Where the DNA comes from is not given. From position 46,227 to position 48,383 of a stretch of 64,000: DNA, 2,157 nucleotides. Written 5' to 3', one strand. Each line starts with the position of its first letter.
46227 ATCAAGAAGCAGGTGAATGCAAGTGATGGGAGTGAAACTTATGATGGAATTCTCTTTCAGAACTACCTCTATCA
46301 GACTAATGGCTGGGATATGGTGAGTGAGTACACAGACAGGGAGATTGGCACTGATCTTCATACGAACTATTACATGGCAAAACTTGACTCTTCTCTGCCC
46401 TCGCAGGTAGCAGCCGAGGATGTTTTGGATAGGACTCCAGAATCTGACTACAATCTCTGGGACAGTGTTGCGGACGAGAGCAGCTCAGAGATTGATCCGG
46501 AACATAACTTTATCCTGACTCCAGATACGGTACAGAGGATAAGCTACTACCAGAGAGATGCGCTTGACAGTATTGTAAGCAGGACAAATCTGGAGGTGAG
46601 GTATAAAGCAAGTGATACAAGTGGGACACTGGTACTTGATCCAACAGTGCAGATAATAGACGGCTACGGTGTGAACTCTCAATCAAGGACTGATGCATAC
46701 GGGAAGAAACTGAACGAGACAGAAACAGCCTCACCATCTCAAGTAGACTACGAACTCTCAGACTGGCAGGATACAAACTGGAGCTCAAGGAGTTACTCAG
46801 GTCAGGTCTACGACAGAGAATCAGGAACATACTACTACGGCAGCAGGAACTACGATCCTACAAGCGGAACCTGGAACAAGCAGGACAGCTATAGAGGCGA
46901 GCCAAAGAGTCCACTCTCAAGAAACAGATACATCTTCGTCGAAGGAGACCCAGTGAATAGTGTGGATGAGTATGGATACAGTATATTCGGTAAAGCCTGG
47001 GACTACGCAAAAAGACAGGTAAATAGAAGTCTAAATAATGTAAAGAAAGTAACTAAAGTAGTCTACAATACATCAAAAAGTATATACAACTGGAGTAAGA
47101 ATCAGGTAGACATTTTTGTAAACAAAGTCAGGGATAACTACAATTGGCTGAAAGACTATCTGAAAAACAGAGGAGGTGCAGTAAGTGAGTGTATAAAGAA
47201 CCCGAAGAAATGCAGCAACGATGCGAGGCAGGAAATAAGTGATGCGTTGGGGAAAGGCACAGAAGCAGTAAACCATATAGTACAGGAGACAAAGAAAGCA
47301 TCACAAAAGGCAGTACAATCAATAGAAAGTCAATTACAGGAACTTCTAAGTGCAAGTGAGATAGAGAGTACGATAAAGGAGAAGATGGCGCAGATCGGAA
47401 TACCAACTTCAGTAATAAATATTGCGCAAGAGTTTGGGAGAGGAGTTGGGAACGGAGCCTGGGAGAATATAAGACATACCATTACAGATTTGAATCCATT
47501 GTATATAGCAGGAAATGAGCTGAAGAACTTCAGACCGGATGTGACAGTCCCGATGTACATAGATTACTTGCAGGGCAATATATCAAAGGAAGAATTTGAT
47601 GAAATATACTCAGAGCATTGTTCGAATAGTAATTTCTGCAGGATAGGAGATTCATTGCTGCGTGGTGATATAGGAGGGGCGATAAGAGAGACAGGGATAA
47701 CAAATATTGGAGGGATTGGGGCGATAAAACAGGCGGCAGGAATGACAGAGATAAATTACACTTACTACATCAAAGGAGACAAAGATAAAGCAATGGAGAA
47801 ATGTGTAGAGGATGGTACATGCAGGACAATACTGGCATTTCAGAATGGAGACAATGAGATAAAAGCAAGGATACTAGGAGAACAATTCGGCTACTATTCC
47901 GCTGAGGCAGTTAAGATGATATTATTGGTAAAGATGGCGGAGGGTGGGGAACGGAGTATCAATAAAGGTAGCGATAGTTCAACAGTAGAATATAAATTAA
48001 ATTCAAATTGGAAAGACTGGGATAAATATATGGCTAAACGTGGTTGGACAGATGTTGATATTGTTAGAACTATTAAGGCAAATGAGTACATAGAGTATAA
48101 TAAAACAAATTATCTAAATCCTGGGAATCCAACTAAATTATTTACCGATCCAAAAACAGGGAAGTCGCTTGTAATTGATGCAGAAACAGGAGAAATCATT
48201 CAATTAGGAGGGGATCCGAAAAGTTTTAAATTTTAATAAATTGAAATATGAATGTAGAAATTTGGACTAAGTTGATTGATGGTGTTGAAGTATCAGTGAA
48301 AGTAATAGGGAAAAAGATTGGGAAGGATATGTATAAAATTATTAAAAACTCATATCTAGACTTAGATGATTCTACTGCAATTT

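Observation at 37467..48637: A 3589-aa Rhs-type polymorphic toxin with an N-terminal S8 subtilase and FG-GAP repeats, plus a downstream immunity-position ORF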

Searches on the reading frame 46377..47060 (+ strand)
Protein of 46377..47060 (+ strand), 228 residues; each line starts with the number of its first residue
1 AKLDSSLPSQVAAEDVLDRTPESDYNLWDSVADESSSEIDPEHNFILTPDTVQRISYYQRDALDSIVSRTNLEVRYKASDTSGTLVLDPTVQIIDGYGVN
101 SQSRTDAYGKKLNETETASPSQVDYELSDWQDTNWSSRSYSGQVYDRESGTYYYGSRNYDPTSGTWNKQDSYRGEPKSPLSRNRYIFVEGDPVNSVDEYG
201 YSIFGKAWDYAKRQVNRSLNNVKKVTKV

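Call 33: search_solved_structures(query=window:46377-47060:+, max_evalue=0.01, show_alignments=4)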
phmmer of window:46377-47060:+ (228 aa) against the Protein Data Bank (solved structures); distinct sequences matched with E-value up to 0.01: 1.
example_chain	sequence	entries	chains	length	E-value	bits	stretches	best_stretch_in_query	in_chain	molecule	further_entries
6sup_A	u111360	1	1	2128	0.0098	19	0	127-207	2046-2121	TcdB2,TccC3,Cell division control protein 42 homolog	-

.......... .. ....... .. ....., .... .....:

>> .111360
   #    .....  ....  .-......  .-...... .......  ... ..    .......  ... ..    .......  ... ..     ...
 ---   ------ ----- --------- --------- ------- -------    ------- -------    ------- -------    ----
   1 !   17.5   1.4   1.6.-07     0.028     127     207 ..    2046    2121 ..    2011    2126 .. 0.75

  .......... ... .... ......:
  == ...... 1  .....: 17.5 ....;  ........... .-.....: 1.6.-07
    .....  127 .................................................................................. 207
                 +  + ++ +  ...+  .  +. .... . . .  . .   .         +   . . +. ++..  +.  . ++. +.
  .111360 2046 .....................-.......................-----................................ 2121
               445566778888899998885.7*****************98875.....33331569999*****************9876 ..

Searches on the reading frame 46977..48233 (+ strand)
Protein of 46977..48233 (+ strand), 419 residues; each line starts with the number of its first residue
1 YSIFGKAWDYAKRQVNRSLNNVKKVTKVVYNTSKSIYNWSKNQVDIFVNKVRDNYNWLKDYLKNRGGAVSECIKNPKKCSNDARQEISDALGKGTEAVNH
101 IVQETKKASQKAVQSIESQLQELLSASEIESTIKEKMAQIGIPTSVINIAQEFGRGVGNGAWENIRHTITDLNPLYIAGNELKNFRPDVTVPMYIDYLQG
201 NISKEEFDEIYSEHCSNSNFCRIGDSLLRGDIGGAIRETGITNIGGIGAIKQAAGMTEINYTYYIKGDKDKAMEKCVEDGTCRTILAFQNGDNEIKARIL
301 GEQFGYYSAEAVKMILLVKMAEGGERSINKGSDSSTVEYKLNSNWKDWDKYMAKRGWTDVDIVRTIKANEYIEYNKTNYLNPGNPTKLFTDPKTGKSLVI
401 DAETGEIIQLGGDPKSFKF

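Call 8: search_protein_families(library=pfam, proteins=[window:46977-48233:+], max_evalue=10)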
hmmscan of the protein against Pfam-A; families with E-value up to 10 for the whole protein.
seq(419 aa): 13 families
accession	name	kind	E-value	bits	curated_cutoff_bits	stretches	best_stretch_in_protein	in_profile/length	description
PF12106.13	Colicin_E5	-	0.0038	17.9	25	1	350-412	11-77/88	Colicin E5 ribonuclease domain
PF07464.16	ApoLp-III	-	0.0077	16.8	36.3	1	20-135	16-119/146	Apolipophorin-III precursor (apoLp-III)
PF09361.15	Phasin_2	-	0.015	16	24.9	1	93-131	20-58/100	Phasin protein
PF12732.12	YtxH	-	0.058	14.3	37.5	1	82-125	25-68/71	YtxH-like protein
PF12696.13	TraG-D_C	-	0.074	13.4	22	1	81-130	69-122/126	TraM recognition site of TraD and TraG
PF23568.1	ARM_LIN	-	0.097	12.4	27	1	69-146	31-108/230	E3 ubiquitin-protein ligase LIN-like, ARM repeat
PF24760.1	TPR_IF140_C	-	0.12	13.3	27.4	1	67-135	26-96/124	IF140 C-terminal TPR domain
PF22139.1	XPD_arch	-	0.13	12.8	27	1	271-303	38-70/110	DNA repair helicase XPD, arch domain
PF06363.16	Picorna_P3A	-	0.16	12.4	25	1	24-58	36-70/98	Picornaviridae P3A protein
PF11898.13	DUF3418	-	0.16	11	25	1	13-139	374-493/582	Domain of unknown function (DUF3418)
PF06102.17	RRP36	-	0.19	12.2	27.1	1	48-131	44-103/165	rRNA biogenesis protein RRP36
PF07889.17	DUF1664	-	0.36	11.3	34.6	1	65-141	24-93/124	Protein of unknown function (DUF1664)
PF09177.16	STX6_10_61_N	-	3.7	8.6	29.4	1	96-129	33-66/99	Syntaxin 6/10/61, N-terminal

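Call 21: find_homologous_proteins(query=window:46977-48233:+, max_evalue=0.01)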
Query seq(419 aa) (419 aa): 1 proteins with E <= 0.01 among 4411 candidates.
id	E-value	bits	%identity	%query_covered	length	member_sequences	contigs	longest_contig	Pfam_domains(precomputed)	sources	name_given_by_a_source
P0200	1.5e-8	52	48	18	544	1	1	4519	PF25023.2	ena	-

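Call 27: find_encoding_contigs(protein=P0200, flank=5000, max_places=4)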
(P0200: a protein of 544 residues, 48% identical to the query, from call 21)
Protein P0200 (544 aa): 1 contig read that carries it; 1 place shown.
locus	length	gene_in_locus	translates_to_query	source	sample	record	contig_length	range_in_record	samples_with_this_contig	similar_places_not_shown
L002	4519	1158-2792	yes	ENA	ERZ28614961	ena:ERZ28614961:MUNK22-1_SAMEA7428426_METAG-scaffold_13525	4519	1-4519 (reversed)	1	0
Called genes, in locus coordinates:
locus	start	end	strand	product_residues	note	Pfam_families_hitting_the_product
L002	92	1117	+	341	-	-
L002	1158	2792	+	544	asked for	PF25023:TEN_YD-shell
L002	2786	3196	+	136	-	-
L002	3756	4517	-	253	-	?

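Call 61: search_protein_families(library=phrogs, proteins=[window:46977-48233:+], max_evalue=0.01)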
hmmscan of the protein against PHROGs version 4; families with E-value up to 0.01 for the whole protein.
window:46977-48233:+ (419 aa): 3 families
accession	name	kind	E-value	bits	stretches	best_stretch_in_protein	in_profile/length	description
phrog_1272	-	tail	0.00026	19.8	1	6-274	932-1156/1606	tail length tape measure protein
phrog_1535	-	tail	0.0011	18.1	1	3-134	897-1019/1152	tail length tape measure protein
phrog_1533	-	tail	0.0052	15.3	1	11-126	1286-1405/1688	tail length tape measure protein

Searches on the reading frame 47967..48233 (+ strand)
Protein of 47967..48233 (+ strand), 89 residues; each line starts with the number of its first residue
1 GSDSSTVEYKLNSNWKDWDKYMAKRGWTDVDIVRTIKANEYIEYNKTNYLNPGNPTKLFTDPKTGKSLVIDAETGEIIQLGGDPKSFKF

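Call 25: search_protein_families(library=pfam, proteins=[window:47967-48233:+], max_evalue=10)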
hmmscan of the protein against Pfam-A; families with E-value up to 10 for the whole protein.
seq(89 aa): 2 families
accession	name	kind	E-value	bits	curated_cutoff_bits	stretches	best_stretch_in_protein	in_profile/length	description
PF12106.13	Colicin_E5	-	0.00077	20.1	25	1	20-82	11-77/88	Colicin E5 ribonuclease domain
PF03413.25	PepSY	-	0.1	13.4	24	1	63-78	40-57/60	Peptidase propeptide and YPEB domain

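Call 26: search_solved_structures(query=A1, max_evalue=10, show_alignments=3)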
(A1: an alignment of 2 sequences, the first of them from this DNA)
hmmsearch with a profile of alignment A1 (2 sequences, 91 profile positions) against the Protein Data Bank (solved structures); distinct sequences matched with E-value up to 10: 7.
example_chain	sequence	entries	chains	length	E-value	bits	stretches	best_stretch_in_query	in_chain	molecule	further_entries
2a8k_A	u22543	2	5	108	4.9e-05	26.5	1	21-84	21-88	Colicin E5 | Colicin-E5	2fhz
2dfx_E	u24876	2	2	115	5.9e-05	26.2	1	21-84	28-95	Colicin-E5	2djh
3ao9_A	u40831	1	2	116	6e-05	26.2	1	21-84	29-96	Colicin-E5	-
3vj7_A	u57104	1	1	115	0.00038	23.6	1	21-84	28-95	Colicin-E5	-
6iac_D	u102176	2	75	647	0.21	14.9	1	33-64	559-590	Minor structural protein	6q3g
6iab_A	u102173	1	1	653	0.22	14.8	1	33-64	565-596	Tail Fiber of phage P68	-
3vgz_A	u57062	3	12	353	0.25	14.6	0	51-81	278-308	Uncharacterized protein YncE | PQQ-dependent catabolism-associated beta-propeller protein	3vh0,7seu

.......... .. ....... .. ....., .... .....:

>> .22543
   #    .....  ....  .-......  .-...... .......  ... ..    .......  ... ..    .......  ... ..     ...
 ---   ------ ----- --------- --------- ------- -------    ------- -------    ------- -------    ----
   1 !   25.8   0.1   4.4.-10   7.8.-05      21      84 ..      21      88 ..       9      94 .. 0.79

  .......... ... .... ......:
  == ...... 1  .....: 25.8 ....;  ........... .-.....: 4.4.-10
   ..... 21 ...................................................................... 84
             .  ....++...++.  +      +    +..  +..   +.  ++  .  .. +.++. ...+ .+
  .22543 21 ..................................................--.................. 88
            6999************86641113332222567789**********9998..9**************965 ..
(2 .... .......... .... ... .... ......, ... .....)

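Call 41: find_related_loci(query=A1, collection=metagenome_contigs, flank=6000)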
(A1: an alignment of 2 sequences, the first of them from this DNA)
Query A1 (85 aa) in metagenome_contigs; peptide patterns used: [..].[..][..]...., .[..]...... (x = any residue, [..] = any of these).
75 stretches matched a pattern; 2 encode a relative of the query (tblastn E <= 1e-3); 2 distinct loci.
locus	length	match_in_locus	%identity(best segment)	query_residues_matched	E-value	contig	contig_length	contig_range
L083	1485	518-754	56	5-85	8e-28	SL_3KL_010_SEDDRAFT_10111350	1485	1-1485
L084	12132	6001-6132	59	40-85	6e-14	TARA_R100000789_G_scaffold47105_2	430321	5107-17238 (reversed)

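Call 48: search_solved_structures(query=A4, max_evalue=1, show_alignments=1)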
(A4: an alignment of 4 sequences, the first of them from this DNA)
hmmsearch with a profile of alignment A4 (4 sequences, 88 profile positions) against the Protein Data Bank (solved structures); distinct sequences matched with E-value up to 1: 5.
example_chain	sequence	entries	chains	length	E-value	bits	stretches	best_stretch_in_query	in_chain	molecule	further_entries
2a8k_A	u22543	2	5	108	0.0011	22.1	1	22-84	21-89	Colicin E5 | Colicin-E5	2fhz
2dfx_E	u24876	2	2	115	0.0013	21.8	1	22-84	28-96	Colicin-E5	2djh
3ao9_A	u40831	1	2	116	0.0013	21.8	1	22-84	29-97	Colicin-E5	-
3vj7_A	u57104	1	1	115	0.0083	19.2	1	22-84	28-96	Colicin-E5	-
4q1v_A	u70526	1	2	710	0.64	13.2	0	17-49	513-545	putative dipeptidyl aminopeptidase IV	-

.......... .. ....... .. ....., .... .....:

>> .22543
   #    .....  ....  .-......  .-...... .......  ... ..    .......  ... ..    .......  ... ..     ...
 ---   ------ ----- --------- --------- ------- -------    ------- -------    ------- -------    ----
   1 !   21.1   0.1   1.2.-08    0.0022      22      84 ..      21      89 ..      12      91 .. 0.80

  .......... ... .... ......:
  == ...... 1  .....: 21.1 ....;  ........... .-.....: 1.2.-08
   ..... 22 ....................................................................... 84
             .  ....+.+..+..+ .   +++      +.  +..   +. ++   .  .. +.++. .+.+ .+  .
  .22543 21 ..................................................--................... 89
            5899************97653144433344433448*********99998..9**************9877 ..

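Call 67: search_protein_families(library=pfam, proteins=[L084:5312-5698:+], max_evalue=1)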
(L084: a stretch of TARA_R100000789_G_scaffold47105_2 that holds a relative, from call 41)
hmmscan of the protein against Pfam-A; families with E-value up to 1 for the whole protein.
L084:5312-5698:+ (129 aa): 1 family
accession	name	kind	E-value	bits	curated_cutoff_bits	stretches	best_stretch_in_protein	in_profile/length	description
PF06729.17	CENP-R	-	0.069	13.5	27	1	50-104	66-119/138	Kinetochore component, CENP-R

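Call 80: search_dna_similar(query=window:47967-48233:+, collection=plasmids, mode=protein, max_evalue=1, max_rows=15)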
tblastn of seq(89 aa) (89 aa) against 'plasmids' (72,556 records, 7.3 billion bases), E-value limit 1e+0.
Records with a match: 1; places in all: 1; records where one place covers at least 80% of the query: 0.
Best place of each record, by identity: <60% 1.
By first word of the organism name: Halalkalicoccus 1.
By predicted mobility (MOB-suite, as given by PLSDB): non-mobilizable 1.
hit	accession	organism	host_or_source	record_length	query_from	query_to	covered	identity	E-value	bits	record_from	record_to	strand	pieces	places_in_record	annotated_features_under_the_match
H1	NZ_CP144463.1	Halalkalicoccus sp. FCH27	cell culture,Salt lake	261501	30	82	60%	35.1%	5e-1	35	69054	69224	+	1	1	NAD(P)-dependent alcohol dehydrogenase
